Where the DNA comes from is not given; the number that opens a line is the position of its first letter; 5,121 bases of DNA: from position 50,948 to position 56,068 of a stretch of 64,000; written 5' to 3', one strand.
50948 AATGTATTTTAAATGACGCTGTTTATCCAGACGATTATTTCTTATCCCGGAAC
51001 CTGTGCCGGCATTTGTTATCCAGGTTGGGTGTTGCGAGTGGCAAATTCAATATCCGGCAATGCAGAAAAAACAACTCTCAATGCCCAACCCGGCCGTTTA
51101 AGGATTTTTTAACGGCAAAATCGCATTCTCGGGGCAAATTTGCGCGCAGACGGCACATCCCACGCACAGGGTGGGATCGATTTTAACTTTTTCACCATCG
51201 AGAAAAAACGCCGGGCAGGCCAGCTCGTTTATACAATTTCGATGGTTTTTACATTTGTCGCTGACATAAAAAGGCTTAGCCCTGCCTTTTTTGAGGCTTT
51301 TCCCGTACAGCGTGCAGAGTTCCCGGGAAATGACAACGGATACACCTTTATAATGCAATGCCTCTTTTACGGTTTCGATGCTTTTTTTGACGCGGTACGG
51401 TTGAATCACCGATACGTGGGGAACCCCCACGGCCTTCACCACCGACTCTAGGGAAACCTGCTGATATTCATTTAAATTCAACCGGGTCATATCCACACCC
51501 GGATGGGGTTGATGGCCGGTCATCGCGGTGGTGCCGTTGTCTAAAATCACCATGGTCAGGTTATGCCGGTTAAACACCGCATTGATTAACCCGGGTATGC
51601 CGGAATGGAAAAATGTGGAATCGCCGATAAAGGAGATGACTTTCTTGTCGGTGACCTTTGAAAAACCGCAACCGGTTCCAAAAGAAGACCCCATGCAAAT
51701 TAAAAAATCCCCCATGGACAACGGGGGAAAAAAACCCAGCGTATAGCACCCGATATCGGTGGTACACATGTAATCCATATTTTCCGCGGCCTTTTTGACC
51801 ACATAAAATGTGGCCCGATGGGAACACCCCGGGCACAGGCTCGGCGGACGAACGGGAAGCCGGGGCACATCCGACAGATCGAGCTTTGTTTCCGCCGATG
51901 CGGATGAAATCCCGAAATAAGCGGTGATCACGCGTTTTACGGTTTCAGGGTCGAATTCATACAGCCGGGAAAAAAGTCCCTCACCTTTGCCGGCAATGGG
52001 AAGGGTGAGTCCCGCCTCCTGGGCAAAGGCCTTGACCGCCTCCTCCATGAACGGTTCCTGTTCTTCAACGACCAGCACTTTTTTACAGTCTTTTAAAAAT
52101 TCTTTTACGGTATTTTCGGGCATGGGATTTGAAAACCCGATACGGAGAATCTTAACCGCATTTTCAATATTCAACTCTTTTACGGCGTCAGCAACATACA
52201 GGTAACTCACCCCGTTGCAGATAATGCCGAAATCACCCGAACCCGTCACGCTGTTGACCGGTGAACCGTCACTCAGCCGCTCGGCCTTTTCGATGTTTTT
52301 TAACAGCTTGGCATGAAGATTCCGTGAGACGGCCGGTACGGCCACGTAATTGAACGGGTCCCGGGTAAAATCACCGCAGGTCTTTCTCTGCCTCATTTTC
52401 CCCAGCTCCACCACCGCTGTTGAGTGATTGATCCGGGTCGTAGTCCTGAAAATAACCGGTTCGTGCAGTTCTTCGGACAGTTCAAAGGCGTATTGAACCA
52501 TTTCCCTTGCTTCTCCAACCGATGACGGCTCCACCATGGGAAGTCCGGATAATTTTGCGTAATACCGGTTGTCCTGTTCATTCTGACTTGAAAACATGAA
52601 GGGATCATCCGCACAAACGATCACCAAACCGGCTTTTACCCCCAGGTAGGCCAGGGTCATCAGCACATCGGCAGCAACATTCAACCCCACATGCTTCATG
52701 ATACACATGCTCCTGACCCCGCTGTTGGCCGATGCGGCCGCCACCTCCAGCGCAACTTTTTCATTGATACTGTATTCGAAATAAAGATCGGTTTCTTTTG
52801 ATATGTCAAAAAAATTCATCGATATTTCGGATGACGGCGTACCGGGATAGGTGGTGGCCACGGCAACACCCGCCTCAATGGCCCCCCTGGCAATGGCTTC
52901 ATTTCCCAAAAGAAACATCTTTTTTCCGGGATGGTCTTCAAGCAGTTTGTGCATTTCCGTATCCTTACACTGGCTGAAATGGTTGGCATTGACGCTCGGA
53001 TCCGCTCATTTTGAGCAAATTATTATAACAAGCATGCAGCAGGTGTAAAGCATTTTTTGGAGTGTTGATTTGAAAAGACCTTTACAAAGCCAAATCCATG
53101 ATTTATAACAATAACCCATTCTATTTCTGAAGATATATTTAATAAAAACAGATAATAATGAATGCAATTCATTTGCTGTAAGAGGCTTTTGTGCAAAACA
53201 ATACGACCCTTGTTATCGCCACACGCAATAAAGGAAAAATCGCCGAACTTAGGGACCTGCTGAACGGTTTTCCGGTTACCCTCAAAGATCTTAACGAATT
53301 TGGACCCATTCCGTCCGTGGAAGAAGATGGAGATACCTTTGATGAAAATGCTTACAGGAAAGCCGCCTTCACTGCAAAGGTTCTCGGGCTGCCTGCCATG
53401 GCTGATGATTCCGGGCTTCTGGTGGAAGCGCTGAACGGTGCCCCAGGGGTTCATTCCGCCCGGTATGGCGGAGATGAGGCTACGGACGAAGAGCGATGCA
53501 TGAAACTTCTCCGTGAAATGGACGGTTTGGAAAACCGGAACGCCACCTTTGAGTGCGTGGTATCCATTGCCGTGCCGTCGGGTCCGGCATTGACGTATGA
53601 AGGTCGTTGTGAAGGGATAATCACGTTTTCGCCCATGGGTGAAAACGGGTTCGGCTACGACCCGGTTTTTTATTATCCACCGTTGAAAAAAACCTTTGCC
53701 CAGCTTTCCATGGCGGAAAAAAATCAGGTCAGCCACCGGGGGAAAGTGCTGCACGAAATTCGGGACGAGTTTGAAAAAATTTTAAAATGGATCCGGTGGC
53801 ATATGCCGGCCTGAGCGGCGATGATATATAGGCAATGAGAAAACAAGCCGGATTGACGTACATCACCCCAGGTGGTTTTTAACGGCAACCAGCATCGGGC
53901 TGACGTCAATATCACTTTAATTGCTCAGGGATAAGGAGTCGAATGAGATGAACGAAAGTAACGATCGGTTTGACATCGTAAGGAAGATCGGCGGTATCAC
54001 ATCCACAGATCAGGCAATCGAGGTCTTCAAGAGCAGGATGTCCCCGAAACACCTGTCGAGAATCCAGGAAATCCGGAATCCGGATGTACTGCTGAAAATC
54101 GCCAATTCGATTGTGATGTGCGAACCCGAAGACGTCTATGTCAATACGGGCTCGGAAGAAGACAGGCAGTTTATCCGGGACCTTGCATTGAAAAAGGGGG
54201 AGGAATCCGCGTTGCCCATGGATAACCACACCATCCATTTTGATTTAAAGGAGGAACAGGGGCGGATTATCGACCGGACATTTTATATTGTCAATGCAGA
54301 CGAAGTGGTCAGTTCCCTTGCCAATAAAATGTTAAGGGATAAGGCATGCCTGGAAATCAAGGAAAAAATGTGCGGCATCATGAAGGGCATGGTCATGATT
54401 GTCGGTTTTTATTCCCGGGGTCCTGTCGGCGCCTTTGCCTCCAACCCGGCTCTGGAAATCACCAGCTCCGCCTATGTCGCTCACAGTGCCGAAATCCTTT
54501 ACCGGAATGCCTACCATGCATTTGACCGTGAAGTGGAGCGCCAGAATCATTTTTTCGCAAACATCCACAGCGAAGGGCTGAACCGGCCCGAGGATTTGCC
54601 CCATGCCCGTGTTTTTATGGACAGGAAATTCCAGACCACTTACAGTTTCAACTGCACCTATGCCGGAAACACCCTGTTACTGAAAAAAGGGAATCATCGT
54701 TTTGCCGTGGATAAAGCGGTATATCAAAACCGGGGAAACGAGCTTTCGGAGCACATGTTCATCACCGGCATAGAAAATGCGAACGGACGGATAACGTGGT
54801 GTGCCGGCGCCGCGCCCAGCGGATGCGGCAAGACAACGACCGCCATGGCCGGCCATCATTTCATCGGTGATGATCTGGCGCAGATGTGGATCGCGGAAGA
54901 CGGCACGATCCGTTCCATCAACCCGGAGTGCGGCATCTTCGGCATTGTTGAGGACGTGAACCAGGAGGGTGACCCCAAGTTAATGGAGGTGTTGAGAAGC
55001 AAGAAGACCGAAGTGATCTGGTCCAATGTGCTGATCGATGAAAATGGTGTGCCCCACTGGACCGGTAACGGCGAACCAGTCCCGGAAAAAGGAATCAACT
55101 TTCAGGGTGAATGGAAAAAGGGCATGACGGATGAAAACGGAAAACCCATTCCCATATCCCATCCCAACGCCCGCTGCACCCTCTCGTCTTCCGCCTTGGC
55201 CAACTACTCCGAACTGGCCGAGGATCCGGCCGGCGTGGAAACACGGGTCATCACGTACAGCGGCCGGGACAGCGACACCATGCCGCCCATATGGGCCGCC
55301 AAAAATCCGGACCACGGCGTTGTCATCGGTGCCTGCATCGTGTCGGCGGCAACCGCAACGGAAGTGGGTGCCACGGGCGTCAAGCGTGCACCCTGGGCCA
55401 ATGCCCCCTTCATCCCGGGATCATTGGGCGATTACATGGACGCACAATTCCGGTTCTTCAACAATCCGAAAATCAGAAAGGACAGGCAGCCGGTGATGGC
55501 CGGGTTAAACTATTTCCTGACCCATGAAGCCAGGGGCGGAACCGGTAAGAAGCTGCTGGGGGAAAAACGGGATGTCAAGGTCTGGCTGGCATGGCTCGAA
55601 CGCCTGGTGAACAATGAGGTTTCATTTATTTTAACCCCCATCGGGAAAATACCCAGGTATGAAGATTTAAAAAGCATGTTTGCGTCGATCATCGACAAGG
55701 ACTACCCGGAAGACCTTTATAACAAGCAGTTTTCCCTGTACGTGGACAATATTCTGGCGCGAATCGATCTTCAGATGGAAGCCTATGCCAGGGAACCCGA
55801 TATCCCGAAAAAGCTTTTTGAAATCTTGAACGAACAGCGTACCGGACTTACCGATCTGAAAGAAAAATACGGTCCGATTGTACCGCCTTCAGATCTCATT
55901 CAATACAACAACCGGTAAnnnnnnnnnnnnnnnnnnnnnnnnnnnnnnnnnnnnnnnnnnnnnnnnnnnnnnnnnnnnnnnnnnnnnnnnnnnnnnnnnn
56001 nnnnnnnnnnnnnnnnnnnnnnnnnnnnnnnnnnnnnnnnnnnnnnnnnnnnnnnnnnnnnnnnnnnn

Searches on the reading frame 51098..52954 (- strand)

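Call 48: search_protein_families(library=ncbifam, proteins=[window:51098-52954:-], max_evalue=1e-10)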
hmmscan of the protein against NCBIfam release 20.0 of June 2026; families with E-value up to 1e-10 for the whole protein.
window:51098-52954:- (618 aa): 6 families
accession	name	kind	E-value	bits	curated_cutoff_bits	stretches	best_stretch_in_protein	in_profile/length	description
TIGR03336.1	IOR_alpha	equivalog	2.5e-233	775.7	650.9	1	12-612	2-595/595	indolepyruvate ferredoxin oxidoreductase subunit alpha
NF009589.0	PRK13030.1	subfamily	2.8e-41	141.2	816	1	70-487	108-548/1170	indolepyruvate ferredoxin oxidoreductase family protein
NF009588.0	PRK13029.1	subfamily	1.3e-24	86.2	952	1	55-496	84-569/1196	indolepyruvate ferredoxin oxidoreductase family protein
TIGR03710.1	OAFO_sf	subfamily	6.3e-22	77.9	482.75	0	6-84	187-265/561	2-oxoacid:acceptor oxidoreductase subunit alpha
NF006412.0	PRK08659.1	equivalog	3.7e-16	59.3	411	0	11-47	4-40/378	2-oxoacid:acceptor oxidoreductase subunit alpha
NF005507.0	PRK07119.1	subfamily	7.3e-15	54.6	399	1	11-311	3-319/352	3-methyl-2-oxobutanoate dehydrogenase subunit VorB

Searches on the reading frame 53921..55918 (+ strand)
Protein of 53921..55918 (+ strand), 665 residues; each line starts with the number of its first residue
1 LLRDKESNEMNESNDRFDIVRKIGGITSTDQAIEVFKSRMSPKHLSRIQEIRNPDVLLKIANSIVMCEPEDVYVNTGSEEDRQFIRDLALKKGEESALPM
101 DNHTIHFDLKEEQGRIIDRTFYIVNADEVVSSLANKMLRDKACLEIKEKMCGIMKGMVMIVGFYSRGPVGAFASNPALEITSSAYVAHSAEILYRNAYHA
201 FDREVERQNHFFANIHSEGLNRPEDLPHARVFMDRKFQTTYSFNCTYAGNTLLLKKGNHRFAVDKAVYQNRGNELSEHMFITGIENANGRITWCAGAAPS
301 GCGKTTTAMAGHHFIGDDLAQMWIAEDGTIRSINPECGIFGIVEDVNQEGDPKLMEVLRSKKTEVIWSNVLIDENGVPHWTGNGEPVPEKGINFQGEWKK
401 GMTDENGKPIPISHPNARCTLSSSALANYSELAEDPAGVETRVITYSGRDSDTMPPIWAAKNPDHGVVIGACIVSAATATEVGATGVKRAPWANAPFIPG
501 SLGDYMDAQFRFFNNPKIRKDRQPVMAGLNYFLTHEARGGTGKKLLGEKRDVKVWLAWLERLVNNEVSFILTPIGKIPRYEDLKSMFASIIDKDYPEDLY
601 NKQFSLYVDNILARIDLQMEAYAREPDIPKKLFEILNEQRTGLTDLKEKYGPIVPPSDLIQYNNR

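Call 48: search_protein_families(library=ncbifam, proteins=[window:53921-55918:+], max_evalue=1e-10)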
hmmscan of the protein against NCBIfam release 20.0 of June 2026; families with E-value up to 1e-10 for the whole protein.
window:53921-55918:+ (665 aa): 1 family
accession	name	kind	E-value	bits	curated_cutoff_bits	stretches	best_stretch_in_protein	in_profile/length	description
NF003253.0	PRK04210.1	equivalog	6.1e-168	559.9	504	1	36-646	3-610/612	phosphoenolpyruvate carboxykinase (GTP)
